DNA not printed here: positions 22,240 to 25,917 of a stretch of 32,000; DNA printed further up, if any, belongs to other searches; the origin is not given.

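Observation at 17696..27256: Five-gene operon: DUF2309/DabA embedded among four complex-I-type antiporter subunits, an expanded DAB-like inorganic-carbon pump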

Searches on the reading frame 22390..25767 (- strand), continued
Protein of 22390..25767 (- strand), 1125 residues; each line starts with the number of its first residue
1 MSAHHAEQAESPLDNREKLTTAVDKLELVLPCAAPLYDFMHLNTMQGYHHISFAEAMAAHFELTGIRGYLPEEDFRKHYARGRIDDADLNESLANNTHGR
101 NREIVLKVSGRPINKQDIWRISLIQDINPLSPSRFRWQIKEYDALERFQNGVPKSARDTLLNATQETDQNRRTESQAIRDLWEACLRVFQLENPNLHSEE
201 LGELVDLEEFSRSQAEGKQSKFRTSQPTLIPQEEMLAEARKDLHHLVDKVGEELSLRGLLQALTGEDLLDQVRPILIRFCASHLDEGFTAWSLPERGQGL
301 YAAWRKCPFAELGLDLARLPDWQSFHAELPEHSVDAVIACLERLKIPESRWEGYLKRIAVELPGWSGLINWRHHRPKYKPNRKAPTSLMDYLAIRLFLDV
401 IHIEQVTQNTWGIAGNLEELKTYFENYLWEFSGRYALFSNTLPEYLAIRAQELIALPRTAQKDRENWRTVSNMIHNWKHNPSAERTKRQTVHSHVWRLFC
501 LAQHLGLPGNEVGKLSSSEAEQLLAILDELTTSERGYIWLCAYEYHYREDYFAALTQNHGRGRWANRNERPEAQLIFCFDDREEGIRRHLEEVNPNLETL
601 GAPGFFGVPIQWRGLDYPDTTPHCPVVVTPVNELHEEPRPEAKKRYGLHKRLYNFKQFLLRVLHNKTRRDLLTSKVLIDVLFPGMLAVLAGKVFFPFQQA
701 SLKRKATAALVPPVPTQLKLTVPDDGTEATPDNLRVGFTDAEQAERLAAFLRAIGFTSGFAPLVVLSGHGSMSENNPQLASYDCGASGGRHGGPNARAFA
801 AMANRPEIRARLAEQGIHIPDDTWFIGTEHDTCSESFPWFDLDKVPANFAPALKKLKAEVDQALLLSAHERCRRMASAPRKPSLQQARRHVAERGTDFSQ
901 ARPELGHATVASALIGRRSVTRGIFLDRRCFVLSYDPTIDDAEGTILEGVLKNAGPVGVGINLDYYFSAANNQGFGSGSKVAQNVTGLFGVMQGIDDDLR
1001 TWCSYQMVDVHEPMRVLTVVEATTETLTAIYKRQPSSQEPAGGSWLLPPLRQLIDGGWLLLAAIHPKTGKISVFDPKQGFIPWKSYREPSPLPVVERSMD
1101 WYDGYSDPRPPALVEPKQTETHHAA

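Call 29: search_protein_families(library=pfam, proteins=[L016:6496-7860:+, L059:17957-19033:+, L045:7687-8004:+, L012:6063-7019:+, L012:4665-5933:+, L080:6218-6625:+], max_evalue=0.01)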
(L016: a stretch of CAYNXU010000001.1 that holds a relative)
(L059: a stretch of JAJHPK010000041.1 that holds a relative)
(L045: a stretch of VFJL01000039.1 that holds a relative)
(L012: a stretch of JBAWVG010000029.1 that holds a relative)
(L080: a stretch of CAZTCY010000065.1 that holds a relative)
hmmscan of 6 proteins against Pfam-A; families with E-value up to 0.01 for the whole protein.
L016:6496-7860:+ (454 aa): 1 family
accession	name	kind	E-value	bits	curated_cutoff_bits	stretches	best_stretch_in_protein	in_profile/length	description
PF00916.26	Sulfate_transp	-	1.3e-24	87.2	23.2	1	45-382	4-360/380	Sulfate permease family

L059:17957-19033:+ (358 aa): 1 family
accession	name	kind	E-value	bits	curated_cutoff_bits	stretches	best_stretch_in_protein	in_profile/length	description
PF20686.2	CsoSCA_cat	-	7.9e-07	29.2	21.5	1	104-190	78-169/236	Carboxysome Shell Carbonic Anhydrase, catalytic domain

L045:7687-8004:+ (105 aa): 2 families
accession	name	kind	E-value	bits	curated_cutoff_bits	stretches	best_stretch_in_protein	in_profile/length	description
PF00543.27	P-II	-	3.2e-12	47.1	25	1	7-92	1-92/102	Nitrogen regulatory protein P-II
PF02641.20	DUF190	-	0.00093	19.9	23.4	1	19-90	19-90/97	Uncharacterized ACR, COG1993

L012:6063-7019:+ (318 aa): 1 family
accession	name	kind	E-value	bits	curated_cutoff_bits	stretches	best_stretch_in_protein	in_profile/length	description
PF05982.17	Sbt_1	-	8.3e-112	373.9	27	1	6-310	1-308/308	Na+-dependent bicarbonate transporter superfamily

L012:4665-5933:+ (422 aa): 2 families
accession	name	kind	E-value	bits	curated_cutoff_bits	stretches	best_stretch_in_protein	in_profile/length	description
PF02518.31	HATPase_c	-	3.2e-22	79.5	26.4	1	324-422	3-108/111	Histidine kinase-, DNA gyrase B-, and HSP90-like ATPase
PF00512.31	HisKA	-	1.1e-13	51.5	26.9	1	216-279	3-65/66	His Kinase A (phospho-acceptor) domain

L080:6218-6625:+ (135 aa): 1 family
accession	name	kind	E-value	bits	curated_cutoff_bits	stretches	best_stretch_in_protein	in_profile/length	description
PF00582.32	Usp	-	2.9e-22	80.2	24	1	1-132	1-141/141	Universal stress protein family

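Call 31: search_solved_structures(query=window:22390-25767:-, max_evalue=0.01, show_alignments=2)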
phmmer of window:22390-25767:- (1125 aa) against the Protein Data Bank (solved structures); distinct sequences matched with E-value up to 0.01: 1.
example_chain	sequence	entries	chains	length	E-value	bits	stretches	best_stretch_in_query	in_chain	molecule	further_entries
9rd0_A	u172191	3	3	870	6.9e-64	219.5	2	536-1025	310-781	Probable inorganic carbon transporter subunit DabA2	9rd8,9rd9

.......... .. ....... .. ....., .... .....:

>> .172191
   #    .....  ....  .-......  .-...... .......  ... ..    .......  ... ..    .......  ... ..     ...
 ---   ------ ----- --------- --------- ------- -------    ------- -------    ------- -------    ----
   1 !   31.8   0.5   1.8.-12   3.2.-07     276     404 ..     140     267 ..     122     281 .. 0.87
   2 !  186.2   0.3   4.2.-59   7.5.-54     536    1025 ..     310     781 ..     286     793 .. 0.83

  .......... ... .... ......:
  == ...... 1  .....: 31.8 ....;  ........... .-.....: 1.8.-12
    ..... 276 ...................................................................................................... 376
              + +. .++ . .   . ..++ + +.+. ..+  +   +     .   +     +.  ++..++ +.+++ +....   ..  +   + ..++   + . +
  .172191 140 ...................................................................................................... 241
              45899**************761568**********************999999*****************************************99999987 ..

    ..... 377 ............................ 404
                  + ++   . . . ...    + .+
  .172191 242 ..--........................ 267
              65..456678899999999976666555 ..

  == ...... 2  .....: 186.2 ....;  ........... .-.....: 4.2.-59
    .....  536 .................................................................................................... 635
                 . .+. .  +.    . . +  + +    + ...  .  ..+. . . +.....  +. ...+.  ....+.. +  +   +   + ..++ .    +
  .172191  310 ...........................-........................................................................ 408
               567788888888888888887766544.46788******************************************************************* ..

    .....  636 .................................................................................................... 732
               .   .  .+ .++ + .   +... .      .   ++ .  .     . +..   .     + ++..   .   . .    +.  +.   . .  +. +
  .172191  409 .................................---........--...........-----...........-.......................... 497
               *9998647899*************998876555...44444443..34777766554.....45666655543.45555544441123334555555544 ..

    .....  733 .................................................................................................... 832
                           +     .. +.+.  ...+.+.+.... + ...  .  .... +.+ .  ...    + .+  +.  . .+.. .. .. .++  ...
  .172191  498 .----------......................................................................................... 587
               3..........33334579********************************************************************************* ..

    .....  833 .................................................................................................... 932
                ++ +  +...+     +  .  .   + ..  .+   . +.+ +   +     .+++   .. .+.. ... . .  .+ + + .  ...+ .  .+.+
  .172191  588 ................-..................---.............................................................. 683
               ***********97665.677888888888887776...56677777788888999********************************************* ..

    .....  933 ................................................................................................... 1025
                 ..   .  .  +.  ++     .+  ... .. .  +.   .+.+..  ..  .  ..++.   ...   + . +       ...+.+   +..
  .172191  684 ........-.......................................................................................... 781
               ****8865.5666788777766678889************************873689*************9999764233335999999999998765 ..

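Call 38: find_homologous_proteins(query=L009:13332-16451:+, max_evalue=1e-30)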
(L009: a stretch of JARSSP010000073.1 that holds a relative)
Query L009:13332-16451:+ (1039 aa): 5438 proteins with E <= 1e-30 among 8000 candidates; the best 120 are listed.
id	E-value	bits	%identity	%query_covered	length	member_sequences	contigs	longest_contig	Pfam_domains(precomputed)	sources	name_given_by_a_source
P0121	0.0e+0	2072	94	100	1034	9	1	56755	PF00662.27,PF00361.26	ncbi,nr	ncbi:MAG: NADH-quinone oxidoreductase subunit M [Candidatus Contendobacter sp.]|nr:NADH-quinone oxid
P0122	0.0e+0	2011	90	100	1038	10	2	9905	PF00662.27,PF00361.26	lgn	-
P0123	0.0e+0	1985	90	100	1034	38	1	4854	PF00662.27,PF00361.26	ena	-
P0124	0.0e+0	1931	88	100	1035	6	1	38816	PF00662.27,PF00361.26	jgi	jgi:proton-translocating NADH-quinone oxidoreductase chain M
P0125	0.0e+0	1642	75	100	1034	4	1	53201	PF00662.27,PF00361.26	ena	-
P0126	0.0e+0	1605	73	100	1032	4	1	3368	PF00662.27,PF00361.26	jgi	jgi:proton-translocating NADH-quinone oxidoreductase chain M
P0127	0.0e+0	1604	73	100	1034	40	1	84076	PF00662.27,PF00361.26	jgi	jgi:proton-translocating NADH-quinone oxidoreductase chain M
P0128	0.0e+0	1597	73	100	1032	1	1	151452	PF00662.27,PF00361.26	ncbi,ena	-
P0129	0.0e+0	1595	73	100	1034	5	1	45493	PF00662.27,PF00361.26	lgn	-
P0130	0.0e+0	1593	72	99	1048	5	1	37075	PF00662.27,PF00361.26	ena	-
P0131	0.0e+0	1590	73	100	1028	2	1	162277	PF00662.27,PF00361.26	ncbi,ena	-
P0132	0.0e+0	1581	72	100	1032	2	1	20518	PF00662.27,PF00361.26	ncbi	-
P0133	0.0e+0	1575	73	99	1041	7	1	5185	PF00662.27,PF00361.26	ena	-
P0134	0.0e+0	1573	72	97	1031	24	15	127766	PF00662.27,PF00361.26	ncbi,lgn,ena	ncbi:MAG: NADH-quinone oxidoreductase subunit M [Candidatus Competibacter sp.]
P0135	0.0e+0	1555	71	99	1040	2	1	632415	PF00662.27,PF00361.26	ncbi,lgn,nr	ncbi:MAG: NADH-quinone oxidoreductase subunit M [Candidatus Competibacteraceae bacterium]|nr:NADH-qu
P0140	0.0e+0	1508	71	99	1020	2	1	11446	PF00662.27,PF00361.26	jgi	-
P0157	0.0e+0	1461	68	99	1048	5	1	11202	PF00662.27,PF00361.26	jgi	jgi:proton-translocating NADH-quinone oxidoreductase chain M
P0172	6.7e-148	513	54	47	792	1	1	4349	PF00662.27,PF00361.26,PF10070.15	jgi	jgi:NADH:ubiquinone oxidoreductase subunit 5 (subunit L)/multisubunit Na+/H+ antiporter MnhA subunit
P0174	1.6e-105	373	47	43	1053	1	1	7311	PF00662.27,PF00361.26,PF10070.15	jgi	jgi:formate hydrogenlyase subunit 3/multisubunit Na+/H+ antiporter MnhD subunit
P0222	8.1e-94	334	42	35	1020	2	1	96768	PF00662.27,PF00361.26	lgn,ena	-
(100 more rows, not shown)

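Call 51: predict_structure(alignment_id=A2)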
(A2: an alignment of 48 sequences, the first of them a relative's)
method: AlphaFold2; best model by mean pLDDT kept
length: 1034 residues; sequences in the alignment: 48
mean_pLDDT: 74.0   pTM: 0.53
mean pLDDT of the five models: 74.0, 70.1, 69.7, 67.0, 66.1
residues with pLDDT >= 90: 194; 70-90: 514; 50-70: 154; < 50: 172
segments of 3 or more residues with pLDDT < 50: 248-253, 354-364, 379-393, 395-397, 411-492, 501-541, 1031-1034
pLDDT, mean of each block of 10 residues (from residue 1): 88 93 82 76 92 93 87 77 88 92 83 61 87 92 92 82 59 68 88 90 89 86 93 78 57 54 87 92 92 84 58 78 94 92 78 49 51 54 42 47 53 40 32 36 32 38 44 38 37 49 44 42 29 30 75 84 78 85 83 65 69 81 88 76 76 90 89 90 85 79 86 92 85 86 86 90 83 78 69 86 90 89 86 79 87 91 90 84 84 76 72 85 65 84 84 79 77 65 61 81 73 81 78 35
secondary structure, 60 per line:
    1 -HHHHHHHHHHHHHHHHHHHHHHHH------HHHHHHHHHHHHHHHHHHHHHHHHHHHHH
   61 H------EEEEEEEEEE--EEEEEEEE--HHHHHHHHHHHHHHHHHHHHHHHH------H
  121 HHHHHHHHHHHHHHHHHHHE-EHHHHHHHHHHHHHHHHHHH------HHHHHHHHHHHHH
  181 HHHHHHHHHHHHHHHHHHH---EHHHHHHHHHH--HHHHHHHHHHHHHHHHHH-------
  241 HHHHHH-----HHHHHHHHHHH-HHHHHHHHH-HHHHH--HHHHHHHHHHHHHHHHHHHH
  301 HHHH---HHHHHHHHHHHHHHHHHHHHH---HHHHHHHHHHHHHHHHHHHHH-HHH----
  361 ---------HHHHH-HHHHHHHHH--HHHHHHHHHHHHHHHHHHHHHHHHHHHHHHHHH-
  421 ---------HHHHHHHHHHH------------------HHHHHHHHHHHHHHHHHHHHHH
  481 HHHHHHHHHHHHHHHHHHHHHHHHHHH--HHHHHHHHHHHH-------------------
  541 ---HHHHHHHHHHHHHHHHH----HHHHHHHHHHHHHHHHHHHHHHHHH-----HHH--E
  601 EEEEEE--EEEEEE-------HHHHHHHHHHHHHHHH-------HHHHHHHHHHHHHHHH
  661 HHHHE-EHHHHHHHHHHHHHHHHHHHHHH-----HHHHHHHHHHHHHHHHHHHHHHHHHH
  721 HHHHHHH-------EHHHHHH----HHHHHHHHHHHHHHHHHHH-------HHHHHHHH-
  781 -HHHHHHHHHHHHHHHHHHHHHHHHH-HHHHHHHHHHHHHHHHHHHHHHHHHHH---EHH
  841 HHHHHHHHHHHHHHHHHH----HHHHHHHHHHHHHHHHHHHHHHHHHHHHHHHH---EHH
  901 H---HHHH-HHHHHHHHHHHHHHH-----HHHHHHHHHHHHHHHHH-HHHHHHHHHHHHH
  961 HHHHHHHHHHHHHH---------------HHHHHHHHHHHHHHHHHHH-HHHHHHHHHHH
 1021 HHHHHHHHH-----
elements in order (helices of 4 or more, strands of 3 or more residues): H2-25 H32-61 E68-77 E80-87 H90-113 H120-139 H143-161 H168-199 H204-213 H216-233 H241-246 H252-262 H264-272 H274-278 H281-304 H308-328 H332-352 H370-374 H376-384 H387-419 H430-440 H459-507 H510-521 H544-560 H565-589 E600-606 E609-614 H622-637 H645-664 H668-689 H695-727 H736-741 H746-764 H772-779 H782-806 H808-834 H839-858 H863-894 H905-908 H910-924 H930-946 H948-974 H990-1008 H1010-1029
